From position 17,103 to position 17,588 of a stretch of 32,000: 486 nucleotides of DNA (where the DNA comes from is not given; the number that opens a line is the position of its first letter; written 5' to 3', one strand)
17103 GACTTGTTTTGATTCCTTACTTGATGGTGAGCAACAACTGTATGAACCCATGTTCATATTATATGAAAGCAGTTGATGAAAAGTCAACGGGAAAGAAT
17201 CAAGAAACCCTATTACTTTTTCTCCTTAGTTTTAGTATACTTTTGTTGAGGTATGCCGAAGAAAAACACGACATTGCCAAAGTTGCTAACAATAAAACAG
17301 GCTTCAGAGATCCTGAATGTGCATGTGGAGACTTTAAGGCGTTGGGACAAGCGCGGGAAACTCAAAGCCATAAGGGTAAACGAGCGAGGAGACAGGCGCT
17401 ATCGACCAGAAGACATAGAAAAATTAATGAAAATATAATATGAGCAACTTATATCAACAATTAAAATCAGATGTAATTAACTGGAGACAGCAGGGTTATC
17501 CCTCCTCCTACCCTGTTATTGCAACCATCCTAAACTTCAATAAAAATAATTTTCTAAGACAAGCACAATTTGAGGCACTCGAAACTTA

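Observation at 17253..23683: Defence cluster: HTH, type III R-M in res-then-mod order, and a convergent OLD-family nuclease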

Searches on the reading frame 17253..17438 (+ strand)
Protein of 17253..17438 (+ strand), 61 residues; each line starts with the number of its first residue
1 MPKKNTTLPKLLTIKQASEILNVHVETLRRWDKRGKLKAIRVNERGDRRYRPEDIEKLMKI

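Call 3: search_protein_families(library=pfam, proteins=[window:17253-17438:+], max_evalue=0.01)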
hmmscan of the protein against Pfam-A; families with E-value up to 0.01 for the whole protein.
window:17253-17438:+ (61 aa): 5 families
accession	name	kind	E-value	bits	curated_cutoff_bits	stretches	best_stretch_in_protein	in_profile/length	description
PF13411.12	MerR_1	-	8.8e-14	51.8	21.6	1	13-61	2-49/69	MerR HTH family regulatory protein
PF12728.13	HTH_17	-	5.1e-12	46.3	27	1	11-59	1-47/51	Helix-turn-helix domain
PF00376.29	MerR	-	9.4e-12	45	28.2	1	13-50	1-38/38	MerR family regulatory protein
PF13518.12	HTH_28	-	0.003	18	25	1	13-34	14-35/52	Helix-turn-helix domain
PF13542.12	HTH_Tnp_ISL3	-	0.0052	16.7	27.4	1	13-34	28-49/51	Helix-turn-helix domain of transposase family ISL3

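Call 4: search_protein_families(library=padloc, proteins=[window:17253-17438:+], max_evalue=0.01)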
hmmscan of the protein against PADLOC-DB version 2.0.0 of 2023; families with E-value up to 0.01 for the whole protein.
window:17253-17438:+ (61 aa): 2 families
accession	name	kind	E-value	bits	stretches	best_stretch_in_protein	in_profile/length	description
PDLC04133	mad1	-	8.6e-15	52.8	1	11-60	5-52/60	mads_1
PDLC03348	MTase_II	-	0.0025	14.4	1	3-44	2-44/727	Type II methyltransferase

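Call 5: search_protein_families(library=ncbifam, proteins=[window:17253-17438:+], max_evalue=0.01)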
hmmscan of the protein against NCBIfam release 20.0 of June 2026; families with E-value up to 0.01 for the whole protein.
window:17253-17438:+ (61 aa): 9 families
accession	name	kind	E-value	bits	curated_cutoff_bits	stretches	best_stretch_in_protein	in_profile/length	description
NF033787.1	HTH_BldC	subfamily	2.6e-09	36.8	77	1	10-59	1-49/49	BldC family transcriptional regulator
TIGR01764.1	excise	domain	9.1e-09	35.5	28.8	1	11-60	1-48/49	excisionase family DNA-binding protein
NF047375.1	HeatShock_HspR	equivalog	4.8e-08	32.9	105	1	11-61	3-52/92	heat shock protein transcriptional repressor HspR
NF033518.0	transpos_IS607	equivalog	1.1e-07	31.6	110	1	15-60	1-45/187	IS607 family transposase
TIGR02051.1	MerR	equivalog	0.00025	21.3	150.85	1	14-59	2-47/124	mercury resistance transcriptional regulator MerR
NF047377.1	heat_HspR_dupli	exception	0.00095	18.7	300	1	14-61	8-54/214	heat shock protein transcriptional repressor HspR, fused homodimer type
NF041849.1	trans_regNmlR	equivalog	0.001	19.1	175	1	13-58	2-47/117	stress response transcriptional regulator NmlR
NF040522.1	VC1465_fam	subfamily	0.0039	17.2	70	1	11-33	9-31/111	VC1465 family Xer recombination activation factor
NF052513.1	TransRegCarH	equivalog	0.0065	15.8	400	1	12-61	7-56/274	HTH-type transcriptional repressor CarH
